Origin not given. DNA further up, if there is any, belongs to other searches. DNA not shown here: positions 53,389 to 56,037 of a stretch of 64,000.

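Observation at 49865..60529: AraC-divergent, tightly overlapped 8-gene operon combining GH38 alpha-mannosidase, two SDRs, a second GH-like enzyme and glycerate kinase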

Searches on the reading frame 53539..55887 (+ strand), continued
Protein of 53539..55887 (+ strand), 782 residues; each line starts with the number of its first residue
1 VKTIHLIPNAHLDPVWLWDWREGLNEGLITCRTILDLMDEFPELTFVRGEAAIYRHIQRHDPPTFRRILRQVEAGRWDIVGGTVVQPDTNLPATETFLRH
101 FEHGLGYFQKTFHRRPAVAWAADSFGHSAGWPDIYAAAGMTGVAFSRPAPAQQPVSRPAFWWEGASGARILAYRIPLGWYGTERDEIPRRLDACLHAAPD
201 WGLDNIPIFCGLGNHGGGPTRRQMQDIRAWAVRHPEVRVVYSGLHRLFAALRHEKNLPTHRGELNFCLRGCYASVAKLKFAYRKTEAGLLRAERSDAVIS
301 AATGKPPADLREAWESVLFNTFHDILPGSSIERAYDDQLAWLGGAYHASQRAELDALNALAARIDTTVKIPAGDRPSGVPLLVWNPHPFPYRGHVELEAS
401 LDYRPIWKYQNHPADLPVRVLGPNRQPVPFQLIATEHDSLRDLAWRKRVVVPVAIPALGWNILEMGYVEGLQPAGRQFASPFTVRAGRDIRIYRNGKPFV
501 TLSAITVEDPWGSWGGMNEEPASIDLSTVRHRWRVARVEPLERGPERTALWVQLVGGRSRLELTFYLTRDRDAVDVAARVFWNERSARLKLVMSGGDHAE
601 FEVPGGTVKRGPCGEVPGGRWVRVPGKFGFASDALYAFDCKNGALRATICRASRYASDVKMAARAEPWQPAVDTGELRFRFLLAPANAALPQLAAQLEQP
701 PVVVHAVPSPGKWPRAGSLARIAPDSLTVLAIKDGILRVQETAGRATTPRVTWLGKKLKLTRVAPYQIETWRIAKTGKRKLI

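Call 32: find_encoding_contigs(protein=P0132, flank=10000, max_places=2)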
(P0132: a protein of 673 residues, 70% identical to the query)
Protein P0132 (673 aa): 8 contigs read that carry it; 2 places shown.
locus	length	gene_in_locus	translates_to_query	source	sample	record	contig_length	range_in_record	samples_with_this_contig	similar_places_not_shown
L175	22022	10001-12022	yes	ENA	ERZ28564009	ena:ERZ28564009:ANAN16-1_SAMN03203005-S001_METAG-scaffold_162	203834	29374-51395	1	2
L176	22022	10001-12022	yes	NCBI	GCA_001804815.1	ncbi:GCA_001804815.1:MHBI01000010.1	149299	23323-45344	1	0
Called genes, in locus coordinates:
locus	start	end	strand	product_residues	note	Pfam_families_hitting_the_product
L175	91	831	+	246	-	PF09339:HTH_IclR, PF01614:IclR_C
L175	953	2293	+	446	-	PF00890:FAD_binding_2 (faint), PF01266:DAO (weak), PF03486:HI0933_like (weak), PF12831:FAD_oxidored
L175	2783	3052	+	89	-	-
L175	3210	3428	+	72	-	-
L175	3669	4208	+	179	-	-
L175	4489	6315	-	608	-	PF00331:Glyco_hydro_10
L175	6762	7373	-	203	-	PF07963:N_methyl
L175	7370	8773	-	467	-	PF00392:GntR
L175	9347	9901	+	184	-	-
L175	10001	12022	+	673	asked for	PF01120:Alpha_L_fucos, PF14871:GHL6, PF02638:GHL10 (weak), PF08532:Glyco_hydro_42M (faint)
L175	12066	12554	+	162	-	PF10825:DUF2752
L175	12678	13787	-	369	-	PF01702:TGT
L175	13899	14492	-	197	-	PF01965:DJ-1_PfpI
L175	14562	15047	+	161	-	PF01467:CTP_transf_like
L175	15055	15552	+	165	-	PF02620:YceD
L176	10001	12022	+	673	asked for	PF01120:Alpha_L_fucos, PF14871:GHL6, PF02638:GHL10 (weak), PF08532:Glyco_hydro_42M (faint)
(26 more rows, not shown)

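Call 45: find_homologous_proteins(query=P0122, max_evalue=0.00001)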
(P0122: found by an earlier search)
Query P0122 (311 aa): 910 proteins with E <= 0.00001 among 1771 candidates; the best 120 are listed.
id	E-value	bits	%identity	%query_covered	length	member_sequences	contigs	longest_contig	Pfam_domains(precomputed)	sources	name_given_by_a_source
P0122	5.6e-219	744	100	100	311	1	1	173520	PF01208.24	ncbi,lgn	-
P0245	2.1e-178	611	82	99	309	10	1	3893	PF01208.24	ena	-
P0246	2.5e-175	601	81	99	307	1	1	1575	PF01208.24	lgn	-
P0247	3.2e-175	600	81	99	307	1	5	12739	PF01208.24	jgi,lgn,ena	-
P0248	1.2e-174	599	81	99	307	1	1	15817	PF01208.24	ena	-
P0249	1.5e-173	595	80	99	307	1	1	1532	PF01208.24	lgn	-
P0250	3.6e-173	594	80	99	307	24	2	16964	PF01208.24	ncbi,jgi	-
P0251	1.8e-172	591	80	99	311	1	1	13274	PF01208.24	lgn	-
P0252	1.7e-171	588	78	98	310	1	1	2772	PF01208.24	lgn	-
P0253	2.3e-169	581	79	98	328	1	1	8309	PF01208.24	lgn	-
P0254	2.9e-166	571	77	99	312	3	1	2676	PF01208.24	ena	-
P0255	5.5e-163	560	75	99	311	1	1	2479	PF01208.24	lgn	-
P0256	5.8e-160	550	75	98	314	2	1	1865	PF01208.24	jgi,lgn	jgi:uroporphyrinogen decarboxylase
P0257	1.3e-158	546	76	99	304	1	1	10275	PF01208.24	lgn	-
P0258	6.7e-158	544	74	98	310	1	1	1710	PF01208.24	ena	-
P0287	9.7e-144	497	67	98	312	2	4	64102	PF01208.24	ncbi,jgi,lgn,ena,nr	ncbi:MAG TPA: uroporphyrinogen decarboxylase family protein [Candidatus Hydrogenedentes bacterium]|n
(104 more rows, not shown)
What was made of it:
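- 52607..53542 (+): URO-D-superfamily protein of unknown activity (311 aa). Homologues across phyla are 63-82% identical (call 45).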

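Call 46: find_encoding_contigs(protein=P0250, flank=10000, max_places=3)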
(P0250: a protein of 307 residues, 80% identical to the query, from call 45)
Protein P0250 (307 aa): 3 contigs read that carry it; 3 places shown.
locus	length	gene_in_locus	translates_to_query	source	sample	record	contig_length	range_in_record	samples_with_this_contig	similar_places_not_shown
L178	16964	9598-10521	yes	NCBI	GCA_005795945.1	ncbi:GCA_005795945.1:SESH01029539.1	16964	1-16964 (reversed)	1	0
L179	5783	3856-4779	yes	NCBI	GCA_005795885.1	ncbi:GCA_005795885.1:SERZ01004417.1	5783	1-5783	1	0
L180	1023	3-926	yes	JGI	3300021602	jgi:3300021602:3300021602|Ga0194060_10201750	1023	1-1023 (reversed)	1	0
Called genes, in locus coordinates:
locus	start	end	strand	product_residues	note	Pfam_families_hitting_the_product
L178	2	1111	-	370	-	?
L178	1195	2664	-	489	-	PF07690:MFS_1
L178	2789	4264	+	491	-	PF00224:PK, PF02887:PK_C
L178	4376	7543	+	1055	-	PF07452:CHRD, PF08811:DUF1800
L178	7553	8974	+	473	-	PF07394:DUF1501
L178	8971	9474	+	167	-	-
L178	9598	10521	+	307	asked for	PF01208:URO-D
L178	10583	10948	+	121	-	-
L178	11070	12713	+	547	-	PF19335:HMBD (weak), PF25917:BSH_RND (faint), PF25919:BSH_CusB, PF25973:BSH_CzcB, PF25954:Beta-barrel_RND_2, PF25975:CzcB_C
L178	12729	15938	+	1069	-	PF00873:ACR_tran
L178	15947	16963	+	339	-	?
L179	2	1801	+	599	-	?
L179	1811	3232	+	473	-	PF07394:DUF1501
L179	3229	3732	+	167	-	-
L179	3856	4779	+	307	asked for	PF01208:URO-D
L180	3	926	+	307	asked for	PF01208:URO-D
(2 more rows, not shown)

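Call 47: find_encoding_contigs(protein=P0287, flank=10000, max_places=2)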
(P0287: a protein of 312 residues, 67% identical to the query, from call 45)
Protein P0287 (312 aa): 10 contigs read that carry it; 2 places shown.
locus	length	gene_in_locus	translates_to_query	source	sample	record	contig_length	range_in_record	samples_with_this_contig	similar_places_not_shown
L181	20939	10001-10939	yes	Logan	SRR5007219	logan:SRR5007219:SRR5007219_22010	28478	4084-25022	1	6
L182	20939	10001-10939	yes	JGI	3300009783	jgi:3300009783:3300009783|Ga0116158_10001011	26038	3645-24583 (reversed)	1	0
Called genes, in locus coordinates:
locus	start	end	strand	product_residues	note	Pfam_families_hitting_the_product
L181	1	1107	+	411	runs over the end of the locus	-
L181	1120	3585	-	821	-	PF08305:NPCBM, PF02065:Melibiase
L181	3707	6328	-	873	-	PF17132:Glyco_hydro_106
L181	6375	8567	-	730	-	PF00754:F5_F8_type_C, PF22633:F5_F8_type_C_2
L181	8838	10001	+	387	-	PF00657:Lipase_GDSL (weak), PF13472:Lipase_GDSL_2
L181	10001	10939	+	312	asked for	PF01208:URO-D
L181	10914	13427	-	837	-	PF01326:PPDK_N, PF27448:Rph_4th, PF00391:PEP-utilizers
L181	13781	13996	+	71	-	-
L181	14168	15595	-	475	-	PF01408:GFO_IDH_MocA, PF19051:GFO_IDH_MocA_C2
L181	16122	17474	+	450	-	PF00285:Citrate_synt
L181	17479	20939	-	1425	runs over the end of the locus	PF13385:Laminin_G_3, PF02210:Laminin_G_2 (faint), PF13385:Laminin_G_3, PF18582:HZS_alpha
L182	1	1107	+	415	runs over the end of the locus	-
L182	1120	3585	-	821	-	PF08305:NPCBM, PF02065:Melibiase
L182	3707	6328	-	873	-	PF17132:Glyco_hydro_106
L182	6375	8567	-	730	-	PF00754:F5_F8_type_C, PF22633:F5_F8_type_C_2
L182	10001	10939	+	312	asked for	PF01208:URO-D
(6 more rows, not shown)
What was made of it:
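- A SGNH-then-URO-D adjacent pair recurs in Hydrogenedentes beside GH106 and melibiase genes (call 47).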

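Call 52: search_protein_families(library=pfam, proteins=[L075:8529-9734:-, L022:12402-13481:+, L085:15324-16295:-, L014:15030-15854:-, L008:1990-4434:-, L150:6401-9682:+, L150:13864-15225:+, L049:8336-9730:+, L130:11830-14562:+, L044:8455-10608:+], max_evalue=0.00001)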
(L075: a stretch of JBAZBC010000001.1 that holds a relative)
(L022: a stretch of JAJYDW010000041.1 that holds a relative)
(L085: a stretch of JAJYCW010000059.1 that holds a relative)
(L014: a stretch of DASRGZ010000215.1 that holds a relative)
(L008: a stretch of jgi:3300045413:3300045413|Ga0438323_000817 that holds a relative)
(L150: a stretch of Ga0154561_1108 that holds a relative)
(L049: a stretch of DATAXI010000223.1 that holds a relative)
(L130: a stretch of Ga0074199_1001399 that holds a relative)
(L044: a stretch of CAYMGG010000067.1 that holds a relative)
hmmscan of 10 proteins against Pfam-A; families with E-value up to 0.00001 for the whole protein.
L075:8529-9734:- (401 aa): 4 families
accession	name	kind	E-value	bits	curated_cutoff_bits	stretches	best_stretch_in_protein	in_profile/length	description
PF13377.12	Peripla_BP_3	-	1.7e-39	136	26.5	1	232-393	2-167/167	Periplasmic binding protein-like domain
PF00532.27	Peripla_BP_1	-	2.3e-23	83.5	22.2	1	130-388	15-278/281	Periplasmic binding proteins and sugar binding domain of LacI family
PF00392.27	GntR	-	1.8e-13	50.4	27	1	43-105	2-64/64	Bacterial regulatory proteins, gntR family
PF13407.12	Peripla_BP_4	-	4.2e-10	40.1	35.1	1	132-375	14-258/258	Periplasmic binding protein domain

L022:12402-13481:+ (359 aa): 4 families
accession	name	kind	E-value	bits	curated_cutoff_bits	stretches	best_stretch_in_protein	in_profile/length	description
PF01408.29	GFO_IDH_MocA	-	2.7e-23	83.3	24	1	6-120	2-118/120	Oxidoreductase family, NAD-binding Rossmann fold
PF22725.1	GFO_IDH_MocA_C3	-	1.2e-10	41.9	27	1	177-267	37-123/124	GFO/IDH/MocA C-terminal domain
PF02894.22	GFO_IDH_MocA_C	-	5.6e-07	30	22.9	1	181-350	38-217/218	Oxidoreductase family, C-terminal alpha/beta domain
PF03447.22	NAD_binding_3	-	3.5e-06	28.2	24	1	11-116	1-111/116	Homoserine dehydrogenase, NAD binding domain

L085:15324-16295:- (323 aa): 1 family
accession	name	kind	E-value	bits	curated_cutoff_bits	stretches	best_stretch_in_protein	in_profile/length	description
PF01208.23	URO-D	-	2.2e-19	70.1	23.9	1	124-310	162-342/346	Uroporphyrinogen decarboxylase (URO-D)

L014:15030-15854:- (274 aa): 2 families
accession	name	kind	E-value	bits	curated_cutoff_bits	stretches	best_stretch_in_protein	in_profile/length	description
PF07596.16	SBP_bac_10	-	3.5e-14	54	23.3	1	34-86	2-60/268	Protein of unknown function (DUF1559)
PF07963.17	N_methyl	-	8e-09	35.2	21.2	1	4-29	2-27/27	Prokaryotic N-terminal methylation motif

L008:1990-4434:- (814 aa): 4 families
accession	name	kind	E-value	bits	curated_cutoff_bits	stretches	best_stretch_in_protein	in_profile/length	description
PF22666.2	Glyco_hydro_2_N2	-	2.5e-42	145.2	27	1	36-190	11-165/167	Glycosyl hydrolase 2 galactose-binding domain-like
PF02837.24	Glyco_hydro_2_N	-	2.8e-10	40.8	28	1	5-141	3-133/169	Glycosyl hydrolases family 2, sugar binding domain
PF00703.27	Glyco_hydro_2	-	1.9e-06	29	23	1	209-304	8-109/109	Glycosyl hydrolases family 2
PF17786.7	Mannosidase_ig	-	3.1e-06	28.1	23.4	0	659-739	1-87/91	Mannosidase Ig/CBM-like domain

L150:6401-9682:+ (1093 aa): 1 family
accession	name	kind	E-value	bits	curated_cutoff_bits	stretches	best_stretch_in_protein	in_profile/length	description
PF06452.16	CBM9_1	-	5.2e-19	69.3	23.4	1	920-1078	22-167/185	Carbohydrate family 9 binding domain-like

L150:13864-15225:+ (453 aa): 5 families
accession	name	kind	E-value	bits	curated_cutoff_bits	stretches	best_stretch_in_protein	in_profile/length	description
PF12831.13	FAD_oxidored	-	1.9e-106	357.3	27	1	25-442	1-416/416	FAD dependent oxidoreductase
PF01266.30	DAO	-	3.3e-08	33.9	27.9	1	25-89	1-69/353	FAD dependent oxidoreductase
PF00890.30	FAD_binding_2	-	2.7e-06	27.3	20.4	1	25-63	1-39/414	FAD binding domain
PF01134.28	GIDA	-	3.2e-06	26.9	22.1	1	25-67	1-44/391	Glucose inhibited division protein A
PF13450.12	NAD_binding_8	-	9.3e-06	26.3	21.9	1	29-72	2-44/68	NAD(P)-binding Rossmann-like domain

L049:8336-9730:+ (464 aa): 0 families

L130:11830-14562:+ (910 aa): 3 families
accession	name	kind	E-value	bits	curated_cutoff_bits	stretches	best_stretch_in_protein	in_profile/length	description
PF01074.27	Glyco_hydro_38N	-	6.8e-43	147.5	25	1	8-264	2-257/270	Glycosyl hydrolases family 38 N-terminal domain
PF09261.16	Alpha-mann_mid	-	8.3e-11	42.3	31.1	1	288-379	5-95/96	Alpha mannosidase middle domain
PF17677.7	Glyco_hydro38C2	-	3.2e-09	37.2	22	1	821-891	4-72/72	Glycosyl hydrolases family 38 C-terminal beta sandwich domain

L044:8455-10608:+ (717 aa): 2 families
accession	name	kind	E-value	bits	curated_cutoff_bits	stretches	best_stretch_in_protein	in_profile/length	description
PF13229.12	Beta_helix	-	3.8e-15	56.3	25.9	1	361-536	3-144/158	Right handed beta helix region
PF21231.2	GH141_M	-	1.6e-07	31.8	27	1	115-263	3-156/156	GH141 insertion domain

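Call 54: search_protein_families(library=pfam, proteins=[L129:12506-14530:+, L100:2033-3460:+, L015:11643-13025:+, L049:4100-6853:-, L133:1320-3251:+, L081:7476-8633:+, L078:6598-7338:-, L042:2373-4409:-, L043:3057-5327:-, L032:12530-13399:+], max_evalue=0.00001)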
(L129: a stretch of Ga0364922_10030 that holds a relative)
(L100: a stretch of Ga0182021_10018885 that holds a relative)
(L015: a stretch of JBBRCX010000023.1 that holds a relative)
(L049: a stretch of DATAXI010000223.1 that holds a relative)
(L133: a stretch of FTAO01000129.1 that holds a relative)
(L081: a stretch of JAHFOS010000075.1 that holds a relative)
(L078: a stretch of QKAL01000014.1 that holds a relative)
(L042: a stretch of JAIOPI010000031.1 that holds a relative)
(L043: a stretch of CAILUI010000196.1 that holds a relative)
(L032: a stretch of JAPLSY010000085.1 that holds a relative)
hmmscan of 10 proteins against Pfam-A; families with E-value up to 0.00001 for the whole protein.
L129:12506-14530:+ (674 aa): 1 family
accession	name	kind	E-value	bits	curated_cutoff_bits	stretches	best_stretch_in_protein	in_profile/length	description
PF00474.23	SSF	-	2.3e-29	102.9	22.8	2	384-512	275-406/406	Sodium:solute symporter family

L100:2033-3460:+ (475 aa): 1 family
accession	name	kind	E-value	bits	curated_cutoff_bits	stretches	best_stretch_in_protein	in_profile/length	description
PF00295.23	Glyco_hydro_28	-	7.6e-08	32.3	22.9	1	187-384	68-243/324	Glycosyl hydrolases family 28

L015:11643-13025:+ (460 aa): 1 family
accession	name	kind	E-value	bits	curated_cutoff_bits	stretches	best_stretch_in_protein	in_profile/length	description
PF00202.27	Aminotran_3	-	5.7e-88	295.8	30.5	1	53-453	8-402/403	Aminotransferase class-III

L049:4100-6853:- (917 aa): 2 families
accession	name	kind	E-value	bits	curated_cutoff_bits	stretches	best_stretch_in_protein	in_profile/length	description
PF18961.6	DUF5703_N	-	1.5e-52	179.5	26.7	1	46-290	1-287/287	Domain of unknown function (DUF5703)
PF22124.2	Glyco_hydro_95_cat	-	3.4e-07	30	27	1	353-495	87-227/408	Glycosyl hydrolase family 95 catalytic domain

L133:1320-3251:+ (643 aa): 1 family
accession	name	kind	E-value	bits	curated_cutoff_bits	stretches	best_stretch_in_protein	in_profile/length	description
PF01229.23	Glyco_hydro_39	-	2e-06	27.3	26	1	167-304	126-270/472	Glycosyl hydrolases family 39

L081:7476-8633:+ (385 aa): 2 families
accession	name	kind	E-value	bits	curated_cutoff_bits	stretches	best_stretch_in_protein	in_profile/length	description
PF13377.12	Peripla_BP_3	-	9.4e-12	45.8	26.5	1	183-309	2-129/167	Periplasmic binding protein-like domain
PF00392.27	GntR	-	2.8e-09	36.9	27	1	9-63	7-62/64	Bacterial regulatory proteins, gntR family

L078:6598-7338:- (246 aa): 0 families

L042:2373-4409:- (678 aa): 4 families
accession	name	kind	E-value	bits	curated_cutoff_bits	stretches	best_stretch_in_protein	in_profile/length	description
PF22124.2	Glyco_hydro_95_cat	-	1.1e-45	156.7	27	1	243-597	51-408/408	Glycosyl hydrolase family 95 catalytic domain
PF14498.12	Glyco_hyd_65N_2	-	9.7e-11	42.6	27.7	1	12-198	3-179/234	Glycosyl hydrolase family 65, N-terminal domain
PF18961.6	DUF5703_N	-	9.1e-07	29.3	26.7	0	217-236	267-286/287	Domain of unknown function (DUF5703)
PF21307.2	Glyco_hydro_95_C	-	3.6e-06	27.8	27.6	1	599-660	1-63/94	Glycoside hydrolase family 95, C-terminal domain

L043:3057-5327:- (756 aa): 2 families
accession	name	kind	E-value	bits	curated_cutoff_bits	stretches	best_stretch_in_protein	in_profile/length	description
PF02901.20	PFL-like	-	1.5e-121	407.5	24.3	1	142-601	155-637/647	Pyruvate formate lyase-like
PF01228.26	Gly_radical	-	8.7e-27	94.2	22.2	1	632-734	3-106/106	Glycine radical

L032:12530-13399:+ (289 aa): 1 family
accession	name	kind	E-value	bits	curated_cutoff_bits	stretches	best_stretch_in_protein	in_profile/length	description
PF02569.21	Pantoate_ligase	-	2.2e-107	358.6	20.7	1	2-277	1-267/268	Pantoate-beta-alanine ligase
